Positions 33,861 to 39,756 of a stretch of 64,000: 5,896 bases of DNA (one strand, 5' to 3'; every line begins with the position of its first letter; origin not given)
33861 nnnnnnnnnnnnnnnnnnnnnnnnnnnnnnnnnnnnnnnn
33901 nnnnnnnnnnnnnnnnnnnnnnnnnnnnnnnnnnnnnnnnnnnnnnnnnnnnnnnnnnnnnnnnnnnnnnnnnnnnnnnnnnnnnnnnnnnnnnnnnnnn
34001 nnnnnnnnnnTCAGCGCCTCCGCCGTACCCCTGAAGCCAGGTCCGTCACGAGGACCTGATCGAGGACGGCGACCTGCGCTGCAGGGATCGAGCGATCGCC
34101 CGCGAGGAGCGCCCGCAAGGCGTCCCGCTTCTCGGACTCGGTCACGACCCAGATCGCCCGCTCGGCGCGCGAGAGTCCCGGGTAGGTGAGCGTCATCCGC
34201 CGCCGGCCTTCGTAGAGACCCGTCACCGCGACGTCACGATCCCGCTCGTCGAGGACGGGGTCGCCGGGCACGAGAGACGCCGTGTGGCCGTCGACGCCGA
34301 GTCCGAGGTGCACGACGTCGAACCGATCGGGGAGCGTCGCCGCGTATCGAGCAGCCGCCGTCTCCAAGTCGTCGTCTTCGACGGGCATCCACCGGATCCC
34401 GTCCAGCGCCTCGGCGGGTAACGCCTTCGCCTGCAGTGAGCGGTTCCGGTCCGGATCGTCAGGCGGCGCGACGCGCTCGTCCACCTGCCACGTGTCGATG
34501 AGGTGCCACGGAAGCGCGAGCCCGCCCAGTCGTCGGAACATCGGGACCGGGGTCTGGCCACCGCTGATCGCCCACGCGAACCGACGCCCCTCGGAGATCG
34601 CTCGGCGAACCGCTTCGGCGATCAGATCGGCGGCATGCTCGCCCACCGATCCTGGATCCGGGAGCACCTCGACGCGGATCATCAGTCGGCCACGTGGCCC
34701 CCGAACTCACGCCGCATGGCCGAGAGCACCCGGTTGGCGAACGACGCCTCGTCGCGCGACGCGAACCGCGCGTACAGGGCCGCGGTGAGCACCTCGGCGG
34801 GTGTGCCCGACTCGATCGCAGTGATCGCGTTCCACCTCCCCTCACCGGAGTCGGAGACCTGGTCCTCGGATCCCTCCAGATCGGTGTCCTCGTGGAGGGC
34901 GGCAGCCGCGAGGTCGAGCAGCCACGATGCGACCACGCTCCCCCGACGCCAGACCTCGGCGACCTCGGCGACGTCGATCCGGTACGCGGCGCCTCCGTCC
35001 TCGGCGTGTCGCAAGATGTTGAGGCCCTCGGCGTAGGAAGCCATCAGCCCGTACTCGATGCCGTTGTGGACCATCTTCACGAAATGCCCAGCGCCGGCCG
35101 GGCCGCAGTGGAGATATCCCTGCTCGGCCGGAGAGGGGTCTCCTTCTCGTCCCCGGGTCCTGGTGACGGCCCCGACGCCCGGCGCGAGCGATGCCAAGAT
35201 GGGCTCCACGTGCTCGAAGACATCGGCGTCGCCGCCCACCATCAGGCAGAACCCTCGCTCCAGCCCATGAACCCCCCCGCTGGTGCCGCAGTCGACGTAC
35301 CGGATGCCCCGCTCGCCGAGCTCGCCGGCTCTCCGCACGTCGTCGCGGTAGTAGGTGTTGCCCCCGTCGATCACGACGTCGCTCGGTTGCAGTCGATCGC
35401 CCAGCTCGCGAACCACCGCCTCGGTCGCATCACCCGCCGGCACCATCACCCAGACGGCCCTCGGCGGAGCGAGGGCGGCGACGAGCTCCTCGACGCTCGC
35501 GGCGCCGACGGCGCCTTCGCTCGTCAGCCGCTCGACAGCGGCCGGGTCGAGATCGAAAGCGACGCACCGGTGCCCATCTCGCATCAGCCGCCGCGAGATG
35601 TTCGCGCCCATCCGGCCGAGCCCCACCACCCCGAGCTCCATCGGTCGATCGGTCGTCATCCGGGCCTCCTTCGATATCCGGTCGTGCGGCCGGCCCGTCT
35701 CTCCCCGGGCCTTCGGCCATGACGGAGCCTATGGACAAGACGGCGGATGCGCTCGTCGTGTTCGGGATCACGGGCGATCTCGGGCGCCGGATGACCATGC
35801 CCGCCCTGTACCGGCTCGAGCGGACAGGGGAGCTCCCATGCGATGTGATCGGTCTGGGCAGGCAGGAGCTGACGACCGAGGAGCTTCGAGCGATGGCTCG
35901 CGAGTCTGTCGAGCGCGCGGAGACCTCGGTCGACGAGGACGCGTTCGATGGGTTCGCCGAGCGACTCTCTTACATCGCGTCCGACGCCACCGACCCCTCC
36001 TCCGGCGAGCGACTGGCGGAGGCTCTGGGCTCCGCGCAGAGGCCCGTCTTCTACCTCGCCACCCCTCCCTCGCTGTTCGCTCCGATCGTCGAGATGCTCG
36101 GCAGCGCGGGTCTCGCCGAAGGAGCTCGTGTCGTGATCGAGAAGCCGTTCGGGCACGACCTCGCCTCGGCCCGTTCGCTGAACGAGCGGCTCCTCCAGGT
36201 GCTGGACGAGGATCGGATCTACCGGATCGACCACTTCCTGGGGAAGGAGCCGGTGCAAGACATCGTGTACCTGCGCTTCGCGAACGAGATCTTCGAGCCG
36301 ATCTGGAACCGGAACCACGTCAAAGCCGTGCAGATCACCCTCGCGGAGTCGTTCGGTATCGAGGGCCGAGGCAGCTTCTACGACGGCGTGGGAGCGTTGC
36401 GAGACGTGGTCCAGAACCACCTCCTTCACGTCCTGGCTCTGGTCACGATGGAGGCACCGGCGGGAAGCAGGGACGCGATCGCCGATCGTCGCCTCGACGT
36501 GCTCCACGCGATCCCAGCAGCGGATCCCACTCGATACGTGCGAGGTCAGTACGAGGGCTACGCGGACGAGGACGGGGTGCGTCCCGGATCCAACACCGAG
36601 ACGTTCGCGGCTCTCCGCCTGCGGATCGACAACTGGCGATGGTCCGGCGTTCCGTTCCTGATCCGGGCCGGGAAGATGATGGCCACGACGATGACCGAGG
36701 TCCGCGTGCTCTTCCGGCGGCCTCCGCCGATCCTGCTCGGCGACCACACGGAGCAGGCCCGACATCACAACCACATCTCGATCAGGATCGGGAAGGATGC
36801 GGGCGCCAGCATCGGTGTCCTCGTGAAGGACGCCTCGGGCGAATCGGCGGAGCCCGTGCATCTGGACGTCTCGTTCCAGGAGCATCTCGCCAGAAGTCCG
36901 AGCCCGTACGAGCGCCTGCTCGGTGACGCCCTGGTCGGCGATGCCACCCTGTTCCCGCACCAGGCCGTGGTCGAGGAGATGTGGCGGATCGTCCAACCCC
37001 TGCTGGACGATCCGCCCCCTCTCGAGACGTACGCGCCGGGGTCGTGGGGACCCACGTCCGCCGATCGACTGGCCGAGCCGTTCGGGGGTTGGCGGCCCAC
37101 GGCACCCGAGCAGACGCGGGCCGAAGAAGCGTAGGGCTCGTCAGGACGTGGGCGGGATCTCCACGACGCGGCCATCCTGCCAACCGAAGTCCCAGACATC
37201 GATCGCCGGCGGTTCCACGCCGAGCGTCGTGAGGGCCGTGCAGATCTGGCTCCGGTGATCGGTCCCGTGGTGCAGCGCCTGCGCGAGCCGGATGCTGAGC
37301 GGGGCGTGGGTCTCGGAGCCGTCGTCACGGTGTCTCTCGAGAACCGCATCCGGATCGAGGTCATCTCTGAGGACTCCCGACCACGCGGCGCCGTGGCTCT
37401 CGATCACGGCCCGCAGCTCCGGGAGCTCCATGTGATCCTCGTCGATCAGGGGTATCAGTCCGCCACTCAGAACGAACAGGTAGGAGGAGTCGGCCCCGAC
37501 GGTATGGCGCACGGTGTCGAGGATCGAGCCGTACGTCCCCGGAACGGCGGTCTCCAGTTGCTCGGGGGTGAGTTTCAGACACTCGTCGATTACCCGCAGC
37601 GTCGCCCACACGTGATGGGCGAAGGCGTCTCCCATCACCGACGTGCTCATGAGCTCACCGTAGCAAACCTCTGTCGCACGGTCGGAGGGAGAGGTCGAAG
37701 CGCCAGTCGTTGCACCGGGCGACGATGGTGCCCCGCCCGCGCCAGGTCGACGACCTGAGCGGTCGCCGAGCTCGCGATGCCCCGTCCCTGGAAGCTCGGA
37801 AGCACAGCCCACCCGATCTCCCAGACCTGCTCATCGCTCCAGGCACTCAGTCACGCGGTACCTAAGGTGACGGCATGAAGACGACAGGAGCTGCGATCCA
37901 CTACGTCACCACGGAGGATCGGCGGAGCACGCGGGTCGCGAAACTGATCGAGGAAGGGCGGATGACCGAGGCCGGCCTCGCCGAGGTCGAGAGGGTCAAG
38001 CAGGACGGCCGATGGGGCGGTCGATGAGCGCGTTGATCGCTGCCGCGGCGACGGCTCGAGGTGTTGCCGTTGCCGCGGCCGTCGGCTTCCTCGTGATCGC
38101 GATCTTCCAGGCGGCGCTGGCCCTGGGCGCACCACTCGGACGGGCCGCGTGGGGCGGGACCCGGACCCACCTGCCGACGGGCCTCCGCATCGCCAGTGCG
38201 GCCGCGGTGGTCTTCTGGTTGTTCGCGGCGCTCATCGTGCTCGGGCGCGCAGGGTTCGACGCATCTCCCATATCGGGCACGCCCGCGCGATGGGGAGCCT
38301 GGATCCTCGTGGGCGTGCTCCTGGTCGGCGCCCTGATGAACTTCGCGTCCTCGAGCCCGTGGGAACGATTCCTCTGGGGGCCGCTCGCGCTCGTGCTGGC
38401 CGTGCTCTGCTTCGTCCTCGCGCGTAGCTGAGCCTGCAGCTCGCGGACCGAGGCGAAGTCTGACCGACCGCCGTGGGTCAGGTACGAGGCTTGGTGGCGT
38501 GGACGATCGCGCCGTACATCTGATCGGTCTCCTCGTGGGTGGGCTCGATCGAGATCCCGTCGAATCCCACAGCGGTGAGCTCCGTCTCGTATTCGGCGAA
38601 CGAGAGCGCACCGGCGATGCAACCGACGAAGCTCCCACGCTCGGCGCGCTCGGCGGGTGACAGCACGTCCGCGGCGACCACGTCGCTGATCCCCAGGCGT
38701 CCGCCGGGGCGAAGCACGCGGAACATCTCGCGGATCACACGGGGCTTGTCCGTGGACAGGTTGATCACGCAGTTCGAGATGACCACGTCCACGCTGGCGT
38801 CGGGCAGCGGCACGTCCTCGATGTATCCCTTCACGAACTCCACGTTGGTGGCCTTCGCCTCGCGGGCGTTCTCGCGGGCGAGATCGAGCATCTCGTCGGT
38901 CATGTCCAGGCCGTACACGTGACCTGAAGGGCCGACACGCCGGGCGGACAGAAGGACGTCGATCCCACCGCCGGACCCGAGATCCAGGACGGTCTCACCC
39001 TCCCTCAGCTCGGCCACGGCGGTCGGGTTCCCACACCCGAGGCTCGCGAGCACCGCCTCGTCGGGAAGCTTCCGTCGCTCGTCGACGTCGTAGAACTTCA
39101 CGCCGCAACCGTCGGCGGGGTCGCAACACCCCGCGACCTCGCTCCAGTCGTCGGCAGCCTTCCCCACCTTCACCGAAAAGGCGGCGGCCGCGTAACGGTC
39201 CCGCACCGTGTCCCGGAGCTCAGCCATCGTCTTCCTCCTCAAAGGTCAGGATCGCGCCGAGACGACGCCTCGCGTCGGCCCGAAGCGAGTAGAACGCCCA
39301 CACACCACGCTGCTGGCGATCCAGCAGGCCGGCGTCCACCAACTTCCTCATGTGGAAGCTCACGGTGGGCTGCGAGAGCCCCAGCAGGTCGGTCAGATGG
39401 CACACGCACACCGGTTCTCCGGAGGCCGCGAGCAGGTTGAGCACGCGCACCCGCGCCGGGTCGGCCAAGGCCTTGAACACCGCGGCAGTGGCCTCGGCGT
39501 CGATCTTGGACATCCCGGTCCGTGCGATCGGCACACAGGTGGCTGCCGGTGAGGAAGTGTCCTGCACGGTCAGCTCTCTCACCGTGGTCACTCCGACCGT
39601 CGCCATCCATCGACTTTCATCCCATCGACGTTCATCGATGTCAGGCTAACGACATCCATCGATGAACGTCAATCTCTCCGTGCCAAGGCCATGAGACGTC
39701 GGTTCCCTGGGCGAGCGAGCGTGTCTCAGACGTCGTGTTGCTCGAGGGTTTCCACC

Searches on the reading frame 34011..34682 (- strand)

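Call 47: search_protein_families(library=pfam, proteins=[window:34011-34682:-], max_evalue=0.001)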
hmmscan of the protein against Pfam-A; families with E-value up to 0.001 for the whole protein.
window:34011-34682:- (223 aa): 1 family
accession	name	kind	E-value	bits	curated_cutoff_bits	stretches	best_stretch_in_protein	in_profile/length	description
PF01182.26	Glucosamine_iso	-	9.6e-44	150.3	27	1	9-205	2-217/225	Glucosamine-6-phosphate isomerases/6-phosphogluconolactonase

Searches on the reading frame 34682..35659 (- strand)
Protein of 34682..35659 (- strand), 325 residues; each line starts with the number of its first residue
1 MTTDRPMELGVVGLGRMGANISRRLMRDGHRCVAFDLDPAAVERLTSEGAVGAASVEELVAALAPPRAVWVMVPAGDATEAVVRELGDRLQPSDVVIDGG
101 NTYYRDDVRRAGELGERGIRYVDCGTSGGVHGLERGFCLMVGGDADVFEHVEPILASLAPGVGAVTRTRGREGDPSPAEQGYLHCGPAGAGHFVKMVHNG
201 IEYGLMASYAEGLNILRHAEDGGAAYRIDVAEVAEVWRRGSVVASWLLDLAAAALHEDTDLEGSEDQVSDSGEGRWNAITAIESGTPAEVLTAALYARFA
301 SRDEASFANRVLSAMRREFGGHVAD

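Call 47: search_protein_families(library=pfam, proteins=[window:34682-35659:-], max_evalue=0.001)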
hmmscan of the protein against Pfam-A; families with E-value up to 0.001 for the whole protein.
window:34682-35659:- (325 aa): 5 families
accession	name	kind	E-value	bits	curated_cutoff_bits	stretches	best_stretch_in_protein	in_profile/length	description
PF03446.21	NAD_binding_2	-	5.1e-40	137.5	21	1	9-160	2-154/161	NAD binding domain of 6-phosphogluconate dehydrogenase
PF00393.24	6PGD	-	1e-20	74.7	27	1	191-305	1-117/290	6-phosphogluconate dehydrogenase, C-terminal domain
PF02254.24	TrkA_N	-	2.1e-06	28.5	23.8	1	11-81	3-76/116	TrkA-N domain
PF03807.23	F420_oxidored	-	0.00016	22.6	21.6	1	9-99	2-91/94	NADP oxidoreductase coenzyme F420-dependent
PF02826.25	2-Hacid_dh_C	-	0.00074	19.4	25.1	0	7-84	37-110/178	D-isomer specific 2-hydroxyacid dehydrogenase, NAD binding domain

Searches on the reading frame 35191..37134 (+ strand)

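Call 47: search_protein_families(library=pfam, proteins=[window:35191-37134:+], max_evalue=0.001)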
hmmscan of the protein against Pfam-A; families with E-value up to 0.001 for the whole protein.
window:35191-37134:+ (647 aa): 2 families
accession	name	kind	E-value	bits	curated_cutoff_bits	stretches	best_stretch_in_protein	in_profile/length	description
PF02781.21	G6PD_C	-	9.8e-88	294.5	27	1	360-630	2-290/296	Glucose-6-phosphate dehydrogenase, C-terminal domain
PF00479.28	G6PD_N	-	5.3e-51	174.3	22.1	1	189-356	1-182/183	Glucose-6-phosphate dehydrogenase, NAD binding domain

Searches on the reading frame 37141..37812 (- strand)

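Call 47: search_protein_families(library=pfam, proteins=[window:37141-37812:-], max_evalue=0.001)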
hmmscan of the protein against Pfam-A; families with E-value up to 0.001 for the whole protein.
window:37141-37812:- (223 aa): 1 family
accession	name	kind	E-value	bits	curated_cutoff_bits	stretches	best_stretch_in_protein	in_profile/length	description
PF05163.17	DinB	-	7.3e-10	39.5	23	1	55-211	1-159/165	DinB family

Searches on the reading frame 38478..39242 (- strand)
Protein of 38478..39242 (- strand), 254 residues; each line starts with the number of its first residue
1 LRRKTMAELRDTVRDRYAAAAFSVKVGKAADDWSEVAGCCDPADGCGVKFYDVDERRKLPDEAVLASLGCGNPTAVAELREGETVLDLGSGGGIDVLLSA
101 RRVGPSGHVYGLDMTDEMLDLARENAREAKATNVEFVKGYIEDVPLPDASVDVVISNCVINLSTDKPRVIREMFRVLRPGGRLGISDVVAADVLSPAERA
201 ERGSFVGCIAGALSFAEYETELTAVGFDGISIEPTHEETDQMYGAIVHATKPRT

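Call 47: search_protein_families(library=pfam, proteins=[window:38478-39242:-], max_evalue=0.001)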
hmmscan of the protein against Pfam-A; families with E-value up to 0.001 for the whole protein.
window:38478-39242:- (254 aa): 14 families
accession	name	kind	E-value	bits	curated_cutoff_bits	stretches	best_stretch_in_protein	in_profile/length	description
PF13847.12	Methyltransf_31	-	2.2e-34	118.6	27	1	80-194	2-119/145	Methyltransferase domain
PF13649.12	Methyltransf_25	-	5.8e-24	85.1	27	1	85-181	1-97/97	Methyltransferase domain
PF08241.18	Methyltransf_11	-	7.3e-24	84.7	21.2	1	86-183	1-93/95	Methyltransferase domain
PF01209.24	Ubie_methyltran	-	9.9e-19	68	20.1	1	79-185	45-151/233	ubiE/COQ5 methyltransferase family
PF08242.18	Methyltransf_12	-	7.6e-14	52.7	30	1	86-183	1-98/98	Methyltransferase domain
PF13489.12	Methyltransf_23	-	1.3e-10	41.7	27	1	76-192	17-123/164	Methyltransferase domain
PF05148.21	Methyltransf_8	-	6.3e-08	33.2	27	1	132-189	104-160/219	Hypothetical methyltransferase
PF06325.19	PrmA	-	9.8e-08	32.3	22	1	79-190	159-263/296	Ribosomal protein L11 methyltransferase (PrmA)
PF01135.25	PCMT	-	1.7e-07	31.7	20.3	1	78-183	70-169/210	Protein-L-isoaspartate(D-aspartate) O-methyltransferase (PCMT)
PF05175.20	MTS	-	3e-06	27.4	23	1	81-185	31-138/170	Methyltransferase small domain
PF01170.24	UPF0020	-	1.2e-05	25.5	22.3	1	108-158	78-129/197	RMKL-like, methyltransferase domain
PF01234.23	NNMT_PNMT_TEMT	-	5.4e-05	23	25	0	49-103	24-78/261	NNMT/PNMT/TEMT family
PF20922.3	Anamorsin_N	-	8.2e-05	22.8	27.1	1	141-192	42-94/163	Anamorsin, N-terminal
PF08704.16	GCD14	-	0.00054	20.1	26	1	77-144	36-101/247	tRNA methyltransferase complex GCD14 subunit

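Call 78: search_protein_families(library=ncbifam, proteins=[window:38481-39242:-], max_evalue=0.01)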
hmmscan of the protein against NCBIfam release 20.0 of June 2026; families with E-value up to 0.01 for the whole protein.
window:38481-39242:- (254 aa): 64 families (the best 25 are shown)
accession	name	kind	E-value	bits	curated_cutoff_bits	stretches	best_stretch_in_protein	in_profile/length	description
NF008823.0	PRK11873.1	subfamily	8.9e-89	297.6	263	1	4-239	2-235/272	arsenite methyltransferase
NF041537.1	ArsM_AhpD_UU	exception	6.6e-50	169.8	510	1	44-252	39-249/345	arsenite methyltransferase/AhpD domain selenoprotein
NF047649.1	MTase_UXPK_star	exception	4.9e-45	153.7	460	1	4-232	8-228/283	methyltransferase/UXPK-star double selenoprotein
NF041536.1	ArsM_DUF2284_UU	exception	5e-44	150.4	575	1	51-253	46-250/459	arsenite methyltransferase/DUF2284 domain selenoprotein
NF040538.1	methyl_ArsM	equivalog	7.4e-44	150.4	500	2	141-247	161-270/356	arsinothricin biosynthesis methyltransferase ArsM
NF038099.1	AsSugarArsM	exception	6.9e-30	104.3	400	1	58-233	35-219/321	arsenosugar biosynthesis arsenite methyltransferase ArsM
NF045667.1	MTase_DVU1556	equivalog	2e-27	96.1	155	1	75-248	16-181/213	DVU_1556 family methyltransferase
NF040539.1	AST_met_ArsM_2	exception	7.3e-21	75.2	240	1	83-246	58-224/262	putative arsinothricin biosynthesis methyltransferase ArsM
NF001240.0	PRK00216.1-1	equivalog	1.1e-19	70.5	378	1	76-186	58-169/251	bifunctional demethylmenaquinone methyltransferase/2-methoxy-6-polyprenyl-1,4-benzoquinol methylase UbiE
NF001244.0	PRK00216.1-5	equivalog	4.2e-19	68.8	216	1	78-192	45-160/236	bifunctional demethylmenaquinone methyltransferase/2-methoxy-6-polyprenyl-1,4-benzoquinol methylase UbiE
TIGR02752.1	MenG_heptapren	equivalog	1e-17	64.5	419.85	1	78-185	42-149/231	demethylmenaquinone methyltransferase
TIGR01934.1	MenG_MenH_UbiE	subfamily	1.8e-17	63.4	158.35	1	78-192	36-148/223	ubiquinone/menaquinone biosynthesis methyltransferase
NF052510.1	methyltran_MpqE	exception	6.2e-17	61.8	335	1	76-183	41-149/234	methyl-plastoquinone biosynthesis methyltransferase MpqE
NF001243.0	PRK00216.1-4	equivalog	2.3e-16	59.8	235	1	78-183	44-149/237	demethylmenaquinone methyltransferase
TIGR02072.1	BioC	equivalog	2.6e-16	60.2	184.95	1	82-190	35-137/244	malonyl-ACP O-methyltransferase BioC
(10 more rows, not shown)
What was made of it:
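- Checked: Confirmed at 38478-39606 on the minus strand (calls 47, 78).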

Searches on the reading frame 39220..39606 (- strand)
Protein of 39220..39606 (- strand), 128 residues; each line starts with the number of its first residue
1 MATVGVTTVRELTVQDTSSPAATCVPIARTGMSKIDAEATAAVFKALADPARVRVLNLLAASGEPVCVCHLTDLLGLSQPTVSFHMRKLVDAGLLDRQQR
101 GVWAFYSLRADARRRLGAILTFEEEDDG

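Call 47: search_protein_families(library=pfam, proteins=[window:39220-39606:-], max_evalue=0.001)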
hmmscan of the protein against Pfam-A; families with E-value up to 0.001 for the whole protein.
window:39220-39606:- (128 aa): 8 families
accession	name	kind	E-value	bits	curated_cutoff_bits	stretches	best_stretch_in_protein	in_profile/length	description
PF01022.26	HTH_5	-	3.3e-14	52.9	22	1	49-96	1-46/47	Bacterial regulatory protein, arsR family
PF12840.13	HTH_20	-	1.9e-11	44.2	27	1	47-97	1-50/51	Helix-turn-helix domain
PF12802.13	MarR_2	-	4.3e-06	27.2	27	1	50-98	5-53/61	MarR family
PF13412.12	HTH_24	-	0.00018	21.4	21.9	1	71-95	23-47/48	Winged helix-turn-helix DNA-binding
PF09339.16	HTH_IclR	-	0.00022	21.4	22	1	54-98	7-51/52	IclR helix-turn-helix domain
PF24038.1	DUF7347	-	0.00069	20.3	27.6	1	41-93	2-56/77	Domain of unknown function (DUF7347)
PF01047.28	MarR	-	0.00073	19.8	24.6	0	54-99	7-51/59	MarR family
PF25213.1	HVO_A0261_N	-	0.00095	19.4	35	0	50-100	11-59/86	HVO_A0261 N-terminal domain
